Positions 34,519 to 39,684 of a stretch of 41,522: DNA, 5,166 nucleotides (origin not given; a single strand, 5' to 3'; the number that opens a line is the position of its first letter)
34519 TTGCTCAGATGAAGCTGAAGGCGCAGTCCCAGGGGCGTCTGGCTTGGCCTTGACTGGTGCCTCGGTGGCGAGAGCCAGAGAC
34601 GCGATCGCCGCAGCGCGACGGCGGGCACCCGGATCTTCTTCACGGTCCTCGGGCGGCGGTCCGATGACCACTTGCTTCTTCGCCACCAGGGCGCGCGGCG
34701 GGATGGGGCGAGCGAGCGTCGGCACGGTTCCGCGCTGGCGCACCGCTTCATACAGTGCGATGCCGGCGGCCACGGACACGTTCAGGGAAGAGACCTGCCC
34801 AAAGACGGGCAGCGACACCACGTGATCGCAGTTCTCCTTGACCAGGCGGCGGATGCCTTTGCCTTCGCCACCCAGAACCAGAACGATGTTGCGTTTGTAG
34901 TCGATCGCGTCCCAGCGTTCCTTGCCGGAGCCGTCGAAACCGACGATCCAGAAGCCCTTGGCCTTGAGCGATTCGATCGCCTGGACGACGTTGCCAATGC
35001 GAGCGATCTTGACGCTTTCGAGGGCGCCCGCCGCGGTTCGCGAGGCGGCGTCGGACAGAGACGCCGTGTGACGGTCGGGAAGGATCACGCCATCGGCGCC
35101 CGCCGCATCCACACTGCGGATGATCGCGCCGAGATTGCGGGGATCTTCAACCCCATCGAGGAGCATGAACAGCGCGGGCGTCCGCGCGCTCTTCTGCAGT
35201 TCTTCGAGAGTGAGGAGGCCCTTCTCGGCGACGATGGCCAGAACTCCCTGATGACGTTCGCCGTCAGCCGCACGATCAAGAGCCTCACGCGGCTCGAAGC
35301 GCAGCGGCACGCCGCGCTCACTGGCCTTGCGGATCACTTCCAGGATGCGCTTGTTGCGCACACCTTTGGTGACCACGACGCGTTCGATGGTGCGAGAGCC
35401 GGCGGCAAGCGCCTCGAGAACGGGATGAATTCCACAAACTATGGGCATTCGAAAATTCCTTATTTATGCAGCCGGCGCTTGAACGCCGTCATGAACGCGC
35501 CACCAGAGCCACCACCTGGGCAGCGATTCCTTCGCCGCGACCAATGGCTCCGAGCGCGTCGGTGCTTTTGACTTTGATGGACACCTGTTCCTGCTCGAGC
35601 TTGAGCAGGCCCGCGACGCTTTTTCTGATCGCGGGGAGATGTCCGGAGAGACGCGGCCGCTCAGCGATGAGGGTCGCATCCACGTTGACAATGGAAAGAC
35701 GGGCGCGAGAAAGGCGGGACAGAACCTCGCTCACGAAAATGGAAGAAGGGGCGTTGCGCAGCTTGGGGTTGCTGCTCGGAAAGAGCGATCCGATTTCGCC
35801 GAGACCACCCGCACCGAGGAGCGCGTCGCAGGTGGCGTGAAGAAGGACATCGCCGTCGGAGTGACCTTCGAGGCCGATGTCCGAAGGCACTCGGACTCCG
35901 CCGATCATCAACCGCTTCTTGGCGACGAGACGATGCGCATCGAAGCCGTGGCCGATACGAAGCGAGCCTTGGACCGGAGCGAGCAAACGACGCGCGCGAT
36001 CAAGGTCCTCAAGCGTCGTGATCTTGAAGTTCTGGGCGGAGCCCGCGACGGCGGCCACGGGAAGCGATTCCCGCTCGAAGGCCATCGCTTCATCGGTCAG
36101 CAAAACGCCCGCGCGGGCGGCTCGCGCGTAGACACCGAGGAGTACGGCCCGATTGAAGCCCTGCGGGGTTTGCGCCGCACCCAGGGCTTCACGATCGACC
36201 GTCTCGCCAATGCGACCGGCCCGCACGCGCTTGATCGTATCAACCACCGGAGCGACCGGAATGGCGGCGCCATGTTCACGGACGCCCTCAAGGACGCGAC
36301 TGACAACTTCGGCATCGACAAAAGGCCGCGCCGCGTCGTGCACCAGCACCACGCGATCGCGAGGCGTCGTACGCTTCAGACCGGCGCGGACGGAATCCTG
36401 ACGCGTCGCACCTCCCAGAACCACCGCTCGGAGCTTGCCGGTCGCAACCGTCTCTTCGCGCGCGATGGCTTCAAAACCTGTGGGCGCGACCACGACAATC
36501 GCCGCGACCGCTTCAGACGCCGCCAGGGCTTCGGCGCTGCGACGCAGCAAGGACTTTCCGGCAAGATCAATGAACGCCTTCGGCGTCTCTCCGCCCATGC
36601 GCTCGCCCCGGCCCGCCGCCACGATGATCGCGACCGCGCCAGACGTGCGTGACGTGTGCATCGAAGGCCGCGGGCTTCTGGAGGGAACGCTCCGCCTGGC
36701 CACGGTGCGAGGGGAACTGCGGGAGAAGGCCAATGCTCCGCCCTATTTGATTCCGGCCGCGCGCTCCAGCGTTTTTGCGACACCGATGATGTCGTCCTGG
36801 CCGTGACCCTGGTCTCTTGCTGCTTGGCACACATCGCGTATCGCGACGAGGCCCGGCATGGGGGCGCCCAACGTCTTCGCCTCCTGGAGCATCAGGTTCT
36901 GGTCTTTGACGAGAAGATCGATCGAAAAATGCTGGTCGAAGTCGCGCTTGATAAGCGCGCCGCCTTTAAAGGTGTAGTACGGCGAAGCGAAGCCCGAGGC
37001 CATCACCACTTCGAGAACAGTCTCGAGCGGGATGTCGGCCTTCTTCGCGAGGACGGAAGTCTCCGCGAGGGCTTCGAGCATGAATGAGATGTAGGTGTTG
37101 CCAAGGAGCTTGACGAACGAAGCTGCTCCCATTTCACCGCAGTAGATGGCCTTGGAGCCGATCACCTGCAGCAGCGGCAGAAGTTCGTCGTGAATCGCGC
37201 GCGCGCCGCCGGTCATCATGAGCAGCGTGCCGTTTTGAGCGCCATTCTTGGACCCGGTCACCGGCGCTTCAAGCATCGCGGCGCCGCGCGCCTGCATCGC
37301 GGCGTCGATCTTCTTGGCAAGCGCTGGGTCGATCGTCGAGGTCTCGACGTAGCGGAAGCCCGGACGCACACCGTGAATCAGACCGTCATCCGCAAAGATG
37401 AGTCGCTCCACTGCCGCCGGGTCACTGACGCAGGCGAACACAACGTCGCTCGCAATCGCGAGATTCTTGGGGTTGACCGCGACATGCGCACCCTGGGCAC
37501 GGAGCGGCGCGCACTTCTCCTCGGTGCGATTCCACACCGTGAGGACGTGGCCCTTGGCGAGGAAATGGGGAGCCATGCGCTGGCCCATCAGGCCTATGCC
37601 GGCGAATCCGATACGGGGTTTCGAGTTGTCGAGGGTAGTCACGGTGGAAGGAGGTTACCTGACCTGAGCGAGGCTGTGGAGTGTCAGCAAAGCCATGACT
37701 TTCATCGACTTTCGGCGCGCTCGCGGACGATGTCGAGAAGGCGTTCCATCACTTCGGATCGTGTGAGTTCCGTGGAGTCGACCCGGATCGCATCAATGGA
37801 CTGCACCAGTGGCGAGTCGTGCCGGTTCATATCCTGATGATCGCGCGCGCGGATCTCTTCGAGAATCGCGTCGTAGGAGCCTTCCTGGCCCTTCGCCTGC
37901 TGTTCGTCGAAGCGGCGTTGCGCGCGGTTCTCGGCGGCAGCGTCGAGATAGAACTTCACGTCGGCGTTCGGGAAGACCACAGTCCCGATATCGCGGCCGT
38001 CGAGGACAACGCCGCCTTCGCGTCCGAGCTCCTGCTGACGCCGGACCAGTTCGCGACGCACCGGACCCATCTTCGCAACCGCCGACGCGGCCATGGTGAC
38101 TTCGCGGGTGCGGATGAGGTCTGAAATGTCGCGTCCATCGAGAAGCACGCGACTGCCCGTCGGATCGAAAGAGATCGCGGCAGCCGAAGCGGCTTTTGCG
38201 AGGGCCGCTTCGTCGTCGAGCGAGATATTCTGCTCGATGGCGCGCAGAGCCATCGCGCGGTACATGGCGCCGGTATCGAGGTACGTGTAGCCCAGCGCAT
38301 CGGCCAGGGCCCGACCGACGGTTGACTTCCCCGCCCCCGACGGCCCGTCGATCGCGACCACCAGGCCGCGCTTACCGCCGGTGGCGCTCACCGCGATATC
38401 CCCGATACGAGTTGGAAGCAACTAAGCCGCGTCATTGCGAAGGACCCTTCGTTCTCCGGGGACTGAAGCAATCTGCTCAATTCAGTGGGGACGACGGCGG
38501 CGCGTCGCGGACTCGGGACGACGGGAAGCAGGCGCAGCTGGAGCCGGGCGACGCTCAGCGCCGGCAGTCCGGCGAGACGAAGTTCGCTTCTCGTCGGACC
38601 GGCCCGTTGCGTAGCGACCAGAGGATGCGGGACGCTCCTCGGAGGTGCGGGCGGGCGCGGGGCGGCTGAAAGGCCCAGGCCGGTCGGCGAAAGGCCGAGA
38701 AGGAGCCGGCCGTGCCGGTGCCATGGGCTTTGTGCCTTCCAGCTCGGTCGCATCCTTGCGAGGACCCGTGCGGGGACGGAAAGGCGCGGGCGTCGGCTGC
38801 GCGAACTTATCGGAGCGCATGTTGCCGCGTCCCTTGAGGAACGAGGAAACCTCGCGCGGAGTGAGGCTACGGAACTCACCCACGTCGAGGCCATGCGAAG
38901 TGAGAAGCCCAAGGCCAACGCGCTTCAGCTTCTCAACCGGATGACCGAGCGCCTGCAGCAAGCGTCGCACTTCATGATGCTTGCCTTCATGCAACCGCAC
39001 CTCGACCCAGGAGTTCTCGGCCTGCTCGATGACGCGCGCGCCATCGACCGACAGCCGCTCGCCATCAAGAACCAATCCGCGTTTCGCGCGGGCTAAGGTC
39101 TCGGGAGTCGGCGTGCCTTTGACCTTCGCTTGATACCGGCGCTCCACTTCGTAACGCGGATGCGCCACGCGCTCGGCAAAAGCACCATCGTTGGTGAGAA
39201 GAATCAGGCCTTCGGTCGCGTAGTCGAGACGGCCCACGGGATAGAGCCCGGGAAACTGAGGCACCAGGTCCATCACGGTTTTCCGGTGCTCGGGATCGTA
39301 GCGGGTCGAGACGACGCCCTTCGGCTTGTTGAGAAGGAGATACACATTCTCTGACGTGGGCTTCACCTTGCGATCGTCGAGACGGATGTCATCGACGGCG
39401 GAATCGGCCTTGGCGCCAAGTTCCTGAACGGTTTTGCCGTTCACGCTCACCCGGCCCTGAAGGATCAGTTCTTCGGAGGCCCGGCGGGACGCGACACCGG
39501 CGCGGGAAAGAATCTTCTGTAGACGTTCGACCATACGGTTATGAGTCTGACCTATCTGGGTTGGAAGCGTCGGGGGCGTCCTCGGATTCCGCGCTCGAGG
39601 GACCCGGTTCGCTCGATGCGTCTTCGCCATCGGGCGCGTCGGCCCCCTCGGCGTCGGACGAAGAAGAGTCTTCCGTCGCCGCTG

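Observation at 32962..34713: RlmB rRNA methyltransferase fused to a ~585-residue acidic plus RG/QN-rich tail (nucleolar-protein-like architecture)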

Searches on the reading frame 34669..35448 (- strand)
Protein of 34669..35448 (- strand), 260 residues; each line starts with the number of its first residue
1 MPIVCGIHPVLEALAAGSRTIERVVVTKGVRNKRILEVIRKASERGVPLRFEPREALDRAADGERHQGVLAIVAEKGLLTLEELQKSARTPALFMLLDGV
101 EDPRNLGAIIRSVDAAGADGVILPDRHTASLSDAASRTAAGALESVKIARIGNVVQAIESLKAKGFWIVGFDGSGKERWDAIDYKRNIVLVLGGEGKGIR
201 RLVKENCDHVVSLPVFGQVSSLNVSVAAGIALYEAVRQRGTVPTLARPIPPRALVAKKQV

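Call 5: find_homologous_proteins(query=window:34669-35448:-, max_evalue=1e-20)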
Query window:34669-35448:- (260 aa): 7915 proteins with E <= 1e-20 among 8000 candidates; the best 120 are listed.
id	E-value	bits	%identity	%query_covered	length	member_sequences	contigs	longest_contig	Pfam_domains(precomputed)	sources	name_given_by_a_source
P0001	2.0e-122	426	96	80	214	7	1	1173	PF08032.18,PF00588.25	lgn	-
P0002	1.3e-110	387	68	100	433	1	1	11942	PF08032.18,PF00588.25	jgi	jgi:23S rRNA (guanosine2251-2'-O)-methyltransferase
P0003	5.1e-110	385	67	100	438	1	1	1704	PF08032.18,PF00588.25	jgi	jgi:23S rRNA (guanosine2251-2'-O)-methyltransferase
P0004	5.6e-110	385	66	98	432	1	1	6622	PF08032.18,PF00588.25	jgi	jgi:23S rRNA (guanosine2251-2'-O)-methyltransferase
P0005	8.2e-110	384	69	97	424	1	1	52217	PF08032.18,PF00588.25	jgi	jgi:23S rRNA (guanosine2251-2'-O)-methyltransferase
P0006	1.2e-109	384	67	100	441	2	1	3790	PF08032.18,PF00588.25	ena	-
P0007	2.1e-109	383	68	97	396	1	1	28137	PF08032.18,PF00588.25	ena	-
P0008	2.5e-109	383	67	98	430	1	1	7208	PF08032.18,PF00588.25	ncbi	ncbi:MAG: 23S rRNA (guanosine(2251)-2'-O)-methyltransferase RlmB [Vicinamibacteria bacterium]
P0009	4.4e-109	382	66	100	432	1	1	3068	PF08032.18,PF00588.25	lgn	-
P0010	4.8e-109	382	67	100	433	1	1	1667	PF08032.18,PF00588.25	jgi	jgi:23S rRNA (guanosine2251-2'-O)-methyltransferase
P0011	6.1e-109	382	68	97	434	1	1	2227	PF08032.18,PF00588.25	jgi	jgi:23S rRNA (guanosine2251-2'-O)-methyltransferase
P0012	6.4e-109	381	67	97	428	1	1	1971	PF08032.18,PF00588.25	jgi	jgi:23S rRNA (guanosine2251-2'-O)-methyltransferase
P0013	7.0e-109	381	69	97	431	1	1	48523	PF08032.18,PF00588.25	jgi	jgi:23S rRNA (guanosine2251-2'-O)-methyltransferase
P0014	7.7e-109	381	69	97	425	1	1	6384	PF08032.18,PF00588.25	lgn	-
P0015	8.6e-109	381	66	98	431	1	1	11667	PF08032.18,PF00588.25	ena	-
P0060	7.1e-106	371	64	100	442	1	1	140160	PF08032.18,PF00588.25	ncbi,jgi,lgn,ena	-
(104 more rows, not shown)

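Call 11: find_related_loci(query=window:34714-35448:-, collection=genome_contigs, flank=4000)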
Query window:34714-35448:- (245 aa) in genome_contigs; peptide patterns used: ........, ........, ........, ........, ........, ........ (x = any residue, [..] = any of these).
600 stretches matched a pattern (row limit reached: there are more); 22 encode a relative of the query (tblastn E <= 1e-3); 22 distinct loci.
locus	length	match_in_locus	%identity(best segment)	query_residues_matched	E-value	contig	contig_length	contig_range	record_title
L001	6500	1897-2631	97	1-245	1e-159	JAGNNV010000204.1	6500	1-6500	MAG: Vicinamibacteria bacterium isolate Go_SlAct_bin_43 Go_SlAct_71001_length_6500_cov_7.997489, whole genome shotgun se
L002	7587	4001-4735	98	1-245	2e-158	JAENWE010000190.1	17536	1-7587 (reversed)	MAG: Vicinamibacteria bacterium isolate 3_4_m_bin2 c_000001126043, whole genome shotgun sequence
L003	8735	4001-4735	97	1-245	1e-157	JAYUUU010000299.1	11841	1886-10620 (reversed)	MAG: Vicinamibacteria bacterium isolate GL124_DN_concoct_180_sub GL124_DN_concoct_180_sub_298, whole genome shotgun sequ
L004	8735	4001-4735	96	1-245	9e-158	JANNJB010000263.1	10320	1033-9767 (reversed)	MAG: Vicinamibacteria bacterium isolate SOY_40_metabat_13 SOY_40_k141_1187906, whole genome shotgun sequence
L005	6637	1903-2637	96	1-245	1e-157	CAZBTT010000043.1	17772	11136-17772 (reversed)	MAG TPA_asm: uncultured Acidobacteriota bacterium isolate SRP302447_co4_91 genome assembly, contig: NODE_8264_length_177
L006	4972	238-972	96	1-245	2e-155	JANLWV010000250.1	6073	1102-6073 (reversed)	MAG: Vicinamibacteria bacterium isolate OTE_20_metabat_250 OTE_20_k141_2479711, whole genome shotgun sequence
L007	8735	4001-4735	96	1-245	8e-155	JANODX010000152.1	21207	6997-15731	MAG: Vicinamibacteria bacterium isolate SOY_65_metabat_89 SOY_65_k141_358443, whole genome shotgun sequence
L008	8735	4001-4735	94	1-245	3e-154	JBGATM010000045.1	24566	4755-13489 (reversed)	MAG: Vicinamibacteria bacterium isolate MAG_AAO_AS.72 AAOAS-72_NODE_45_length_24566_cov_7.447425, whole genome shotgun s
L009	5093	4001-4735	94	1-245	4e-155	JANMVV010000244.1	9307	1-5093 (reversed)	MAG: Vicinamibacteria bacterium isolate OTE_88_metabat_461 OTE_88_k141_63265, whole genome shotgun sequence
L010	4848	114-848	93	1-245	1e-155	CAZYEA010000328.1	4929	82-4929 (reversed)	MAG TPA_asm: uncultured Acidobacteriota bacterium isolate SRP342105_co1_264 genome assembly, contig: NODE_24689_length_4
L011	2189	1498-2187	96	1-230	5e-154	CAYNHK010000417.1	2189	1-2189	MAG TPA_asm: uncultured Acidobacteriota bacterium isolate SRP173033_co1_170 genome assembly, contig: NODE_170544_length_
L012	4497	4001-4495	100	1-165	9e-103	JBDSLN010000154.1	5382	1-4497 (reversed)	MAG: Vicinamibacteria bacterium isolate cluster1_bin.370 k127_6180013, whole genome shotgun sequence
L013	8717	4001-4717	47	3-239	3e-62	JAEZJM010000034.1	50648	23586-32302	MAG: Bacillota bacterium isolate OH_CDB_237 k127_216420, whole genome shotgun sequence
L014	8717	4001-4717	45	3-239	4e-61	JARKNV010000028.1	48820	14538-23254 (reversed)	MAG: Selenomonadales bacterium isolate D110_maxbin.017 k141_132024, whole genome shotgun sequence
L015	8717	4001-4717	43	3-242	5e-60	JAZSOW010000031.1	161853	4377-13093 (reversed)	MAG: Acutalibacteraceae bacterium isolate T1900044547_TS20190013.MAGScoT_cleanbin_000048 SGB_158_k141_3106260, whole gen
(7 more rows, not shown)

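Call 37: predict_structure(alignment_id=A2)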
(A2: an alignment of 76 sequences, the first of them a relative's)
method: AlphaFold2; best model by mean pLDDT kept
length: 442 residues; sequences in the alignment: 76
mean_pLDDT: 66.9   pTM: 0.53
mean pLDDT of the five models: 66.9, 65.5, 65.0, 64.7, 61.5
residues with pLDDT >= 90: 65; 70-90: 144; 50-70: 106; < 50: 127
segments of 3 or more residues with pLDDT < 50: 1-3, 217-219, 244-259, 296-352, 370-372, 374-396
pLDDT, mean of each block of 10 residues (from residue 1): 60 69 81 87 86 82 74 69 94 90 75 86 74 51 73 95 96 84 92 83 93 62 77 87 48 47 74 74 74 44 39 41 39 45 46 52 51 46 42 50 53 58 51 54 51
secondary structure, 60 per line:
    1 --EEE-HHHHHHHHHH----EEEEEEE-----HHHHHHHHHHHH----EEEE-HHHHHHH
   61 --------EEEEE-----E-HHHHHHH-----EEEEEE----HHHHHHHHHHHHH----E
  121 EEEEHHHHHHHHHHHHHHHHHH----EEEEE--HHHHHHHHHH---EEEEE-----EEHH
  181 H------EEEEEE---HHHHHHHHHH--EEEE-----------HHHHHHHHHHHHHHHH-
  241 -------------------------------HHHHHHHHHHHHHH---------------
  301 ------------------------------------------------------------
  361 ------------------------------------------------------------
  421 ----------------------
elements in order: E3-5 H7-16 E21-27 H33-44 E49-52 H54-60 E69-73 H81-87 E93-98 H103-115 E120-124 H125-142 E147-151 H154-163 E167-171 E188-193 H197-206 E209-212 H224-239 H272-285

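Call 55: find_related_loci(query=A2, collection=genome_contigs, flank=3000)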
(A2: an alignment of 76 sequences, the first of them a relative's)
Query A2 (442 aa) in genome_contigs; peptide patterns used: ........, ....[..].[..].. (x = any residue, [..] = any of these).
600 stretches matched a pattern (row limit reached: there are more); 464 encode a relative of the query (tblastn E <= 1e-3); the best 80 are kept; 80 distinct loci.
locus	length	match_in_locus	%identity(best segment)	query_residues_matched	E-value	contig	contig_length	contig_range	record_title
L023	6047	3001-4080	72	1-359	6e-156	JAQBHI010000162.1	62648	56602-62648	MAG: Acidobacteriota bacterium isolate MAG_453_bin-14 453_bin-14_ctg-162, whole genome shotgun sequence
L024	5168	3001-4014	67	1-337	3e-140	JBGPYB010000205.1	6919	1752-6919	MAG: Vicinamibacteria bacterium isolate OBJ1_062018_090_23 k141_1538788_length_6919_cov_85.3780, whole genome shotgun se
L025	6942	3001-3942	68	1-317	1e-133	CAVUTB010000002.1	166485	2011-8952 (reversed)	MAG: uncultured Acidobacteriota bacterium isolate MFD00962.bin.2.101 genome assembly, contig: contig_130422, whole genom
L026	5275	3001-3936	68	1-317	1e-133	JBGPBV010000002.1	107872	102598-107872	MAG: Vicinamibacteria bacterium isolate OBJ_0618_050_8 k141_490680_length_107872_cov_63.6584, whole genome shotgun seque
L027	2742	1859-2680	73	1-274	3e-138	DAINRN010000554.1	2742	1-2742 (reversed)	MAG TPA_asm: Acidobacteriota bacterium isolate CTOTU25978 NODE_17000_length_2742_cov_3.435802, whole genome shotgun sequ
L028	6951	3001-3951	69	1-317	1e-130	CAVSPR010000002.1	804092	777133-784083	MAG: uncultured Acidobacteriota bacterium isolate MFD02979.bin.2.94 genome assembly, contig: contig_18186, whole genome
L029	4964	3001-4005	65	1-334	4e-130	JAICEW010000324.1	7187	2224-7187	MAG: Vicinamibacteria bacterium isolate BD_ISSM_2_bin.32 k141_1484402_length_7187_cov_9.2215, whole genome shotgun seque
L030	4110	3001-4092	60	1-382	1e-129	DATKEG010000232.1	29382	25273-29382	MAG TPA_asm: Vicinamibacteria bacterium isolate SMAG_U14493 k141_3367300, whole genome shotgun sequence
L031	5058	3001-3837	72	1-278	3e-129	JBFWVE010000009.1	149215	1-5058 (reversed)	MAG: Vicinamibacteria bacterium isolate CA_2019_TPBF_87 NODE_1040_length_149215_cov_18.304558_TPBF, whole genome shotgun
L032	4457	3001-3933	66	1-317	3e-129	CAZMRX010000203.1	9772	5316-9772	MAG TPA_asm: uncultured Acidobacteriota bacterium isolate SRP287453_co1_166 genome assembly, contig: NODE_13314_length_9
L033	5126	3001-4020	62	1-348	8e-129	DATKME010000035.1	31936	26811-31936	MAG TPA_asm: Vicinamibacteria bacterium isolate SMAG_U14703 k141_3986415, whole genome shotgun sequence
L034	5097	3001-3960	66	1-317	1e-127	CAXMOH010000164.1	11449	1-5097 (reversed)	MAG: uncultured Hyphomicrobium sp. isolate 07C-BC-St03_bin.16.orig genome assembly, contig: k141_2996088, whole genome s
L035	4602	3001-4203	56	1-434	3e-127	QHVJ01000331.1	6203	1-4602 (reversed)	MAG: Acidobacteria bacterium isolate AA35 14_1009_16_40cm_scaffold_45062_curated, whole genome shotgun sequence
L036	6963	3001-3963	64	1-317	2e-122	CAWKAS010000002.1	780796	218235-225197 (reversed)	MAG: uncultured Acidobacteriota bacterium isolate MFD09779.bin.1.286 genome assembly, contig: contig_22901, whole genome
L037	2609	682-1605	62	1-309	5e-127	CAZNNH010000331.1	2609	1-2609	MAG TPA_asm: uncultured Acidobacteriota bacterium isolate binchicken_co129_729 genome assembly, contig: NODE_167040_leng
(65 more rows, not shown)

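Call 82: search_protein_families(library=ncbifam, proteins=[P0060], max_evalue=1e-10)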
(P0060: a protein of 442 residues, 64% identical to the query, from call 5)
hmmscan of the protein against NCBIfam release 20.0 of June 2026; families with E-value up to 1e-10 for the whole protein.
P0060 (442 aa): 6 families
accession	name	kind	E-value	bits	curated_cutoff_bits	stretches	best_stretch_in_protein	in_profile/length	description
TIGR00186.1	rRNA_methyl_3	equivalog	1.3e-63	214.7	160.15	1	2-239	3-240/240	23S rRNA (guanosine(2251)-2'-O)-methyltransferase RlmB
NF008386.0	PRK11181.1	equivalog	3.3e-60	203.4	366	1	3-240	4-243/244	23S rRNA (guanosine(2251)-2'-O)-methyltransferase RlmB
NF008117.0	PRK10864.1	equivalog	1.3e-24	87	267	1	55-239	159-342/344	tRNA/rRNA methyltransferase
NF008295.0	PRK11081.1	equivalog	2.9e-22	79.3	227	1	86-242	13-168/230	tRNA (guanosine(18)-2'-O)-methyltransferase TrmH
NF000477.1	NshR_TsnR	equivalog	8.3e-19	68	425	1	3-237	33-262/266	NshR/TsnR family 23S rRNA methyltransferase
NF000035.1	nosihep_NshR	exception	3e-13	49.9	500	1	83-236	106-261/274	NshR family nosiheptide/thiostrepton resistance 23S rRNA methyltransferase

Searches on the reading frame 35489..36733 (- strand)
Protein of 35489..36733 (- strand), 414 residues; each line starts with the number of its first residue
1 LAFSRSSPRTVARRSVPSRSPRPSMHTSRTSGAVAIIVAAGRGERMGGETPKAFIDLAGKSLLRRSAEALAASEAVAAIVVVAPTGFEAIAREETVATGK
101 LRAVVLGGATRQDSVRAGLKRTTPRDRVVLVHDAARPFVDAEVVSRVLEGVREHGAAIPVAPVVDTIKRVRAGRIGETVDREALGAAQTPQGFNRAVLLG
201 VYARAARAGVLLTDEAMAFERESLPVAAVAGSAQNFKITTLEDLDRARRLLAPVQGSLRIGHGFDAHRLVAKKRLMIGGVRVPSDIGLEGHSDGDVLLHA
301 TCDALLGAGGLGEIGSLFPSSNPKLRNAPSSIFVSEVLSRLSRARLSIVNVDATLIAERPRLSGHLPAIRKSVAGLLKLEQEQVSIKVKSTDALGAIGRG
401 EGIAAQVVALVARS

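Call 18: search_protein_families(library=pfam, proteins=[window:35489-36733:-], max_evalue=0.001)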
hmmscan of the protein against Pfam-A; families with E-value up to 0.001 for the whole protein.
window:35489-36733:- (414 aa): 3 families
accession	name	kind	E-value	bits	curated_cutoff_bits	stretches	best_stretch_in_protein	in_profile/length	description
PF01128.25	IspD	-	1.6e-57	195.3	27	1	34-250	2-218/221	2-C-methyl-D-erythritol 4-phosphate cytidylyltransferase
PF02542.21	YgbB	-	7.1e-56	189.3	26.7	1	258-411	1-154/155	YgbB family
PF12804.13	NTP_transf_3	-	2.8e-14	54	27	1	35-161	1-121/160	MobA-like NTP transferase domain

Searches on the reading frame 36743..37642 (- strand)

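Call 18: search_protein_families(library=pfam, proteins=[window:36743-37642:-], max_evalue=0.001)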
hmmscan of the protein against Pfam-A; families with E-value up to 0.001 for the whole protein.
window:36743-37642:- (299 aa): 4 families
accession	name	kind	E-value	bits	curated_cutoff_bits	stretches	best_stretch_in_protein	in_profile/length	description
PF03446.21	NAD_binding_2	-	8.1e-43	146.6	21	1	10-169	1-161/161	NAD binding domain of 6-phosphogluconate dehydrogenase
PF14833.11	NAD_binding_11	-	3e-19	69.9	30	1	172-290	1-120/122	NAD-binding of NADP-dependent 3-hydroxyisobutyrate dehydrogenase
PF03807.23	F420_oxidored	-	5e-07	30.7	21.6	1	10-73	1-68/94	NADP oxidoreductase coenzyme F420-dependent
PF01488.26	Shikimate_DH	-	9.8e-05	22.9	24.3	1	9-76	13-87/138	Shikimate / quinate 5-dehydrogenase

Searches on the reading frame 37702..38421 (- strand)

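Call 18: search_protein_families(library=pfam, proteins=[window:37702-38421:-], max_evalue=0.001)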
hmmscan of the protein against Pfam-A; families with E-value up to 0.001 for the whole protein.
window:37702-38421:- (239 aa): 10 families
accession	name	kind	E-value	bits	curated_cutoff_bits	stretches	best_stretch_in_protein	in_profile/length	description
PF02224.24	Cytidylate_kin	-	5e-75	252.3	26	1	22-233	1-210/211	Cytidylate kinase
PF13189.12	Cytidylate_kin2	-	2e-08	35.1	28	1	21-199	1-152/176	Cytidylate kinase-like family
PF01202.28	SKI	-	2.1e-07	31.6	22.1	1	29-72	2-45/159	Shikimate kinase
PF13207.12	AAA_17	-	9.8e-07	29.6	27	1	26-96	2-78/136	AAA domain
PF13238.12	AAA_18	-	1.1e-05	26.3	29.4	1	22-172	1-110/128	AAA domain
PF13671.12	AAA_33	-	5.2e-05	24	27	1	22-64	2-44/143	AAA domain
PF00485.24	PRK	-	0.00063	20.1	22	0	21-73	1-55/196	Phosphoribulokinase / Uridine kinase family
PF13521.12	AAA_28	-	0.00064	20.4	27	0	22-66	2-45/164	AAA domain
PF00005.33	ABC_tran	-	0.00095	20.2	25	0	17-43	9-35/137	ABC transporter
PF07728.20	AAA_5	-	0.001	19.6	22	0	25-99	5-66/139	AAA domain (dynein-related subfamily)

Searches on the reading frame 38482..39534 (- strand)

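Call 64: search_protein_families(library=ncbifam, proteins=[window:38482-39534:-], max_evalue=0.001)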
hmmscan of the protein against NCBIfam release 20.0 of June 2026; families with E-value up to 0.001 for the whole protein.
window:38482-39534:- (350 aa): 8 families
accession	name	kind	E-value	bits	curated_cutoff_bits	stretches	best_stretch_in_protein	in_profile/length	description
TIGR00093.1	TIGR00093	subfamily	1.1e-45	155.3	109.3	1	69-225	1-160/161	pseudouridine synthase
NF007976.1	PRK10700.1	equivalog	4.2e-39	134.4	290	1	1-225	1-233/291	23S rRNA pseudouridine(2605) synthase RluB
NF008097.0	PRK10839.1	equivalog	7.7e-32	110.8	275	1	4-232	2-230/232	16S rRNA pseudouridine(516) synthase RsuA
NF007784.0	PRK10475.1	equivalog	1.1e-30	106.6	318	1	4-253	8-244/290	23S rRNA pseudouridine(2604) synthase RluF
NF008487.1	PRK11394.1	equivalog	2.5e-20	72.9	284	1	64-225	29-205/206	23S rRNA pseudouridine(2457) synthase RluE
TIGR00005.1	rluA_subfam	subfamily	4.9e-12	45.7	192.7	1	4-200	7-237/298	RluA family pseudouridine synthase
NF007543.0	PRK10158.1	equivalog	1.9e-05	24.4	286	1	65-200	23-175/219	bifunctional tRNA pseudouridine(32) synthase/23S rRNA pseudouridine(746) synthase RluA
NF008321.0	PRK11112.1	equivalog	0.0001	21.7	328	0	66-140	12-92/257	tRNA pseudouridine(65) synthase TruC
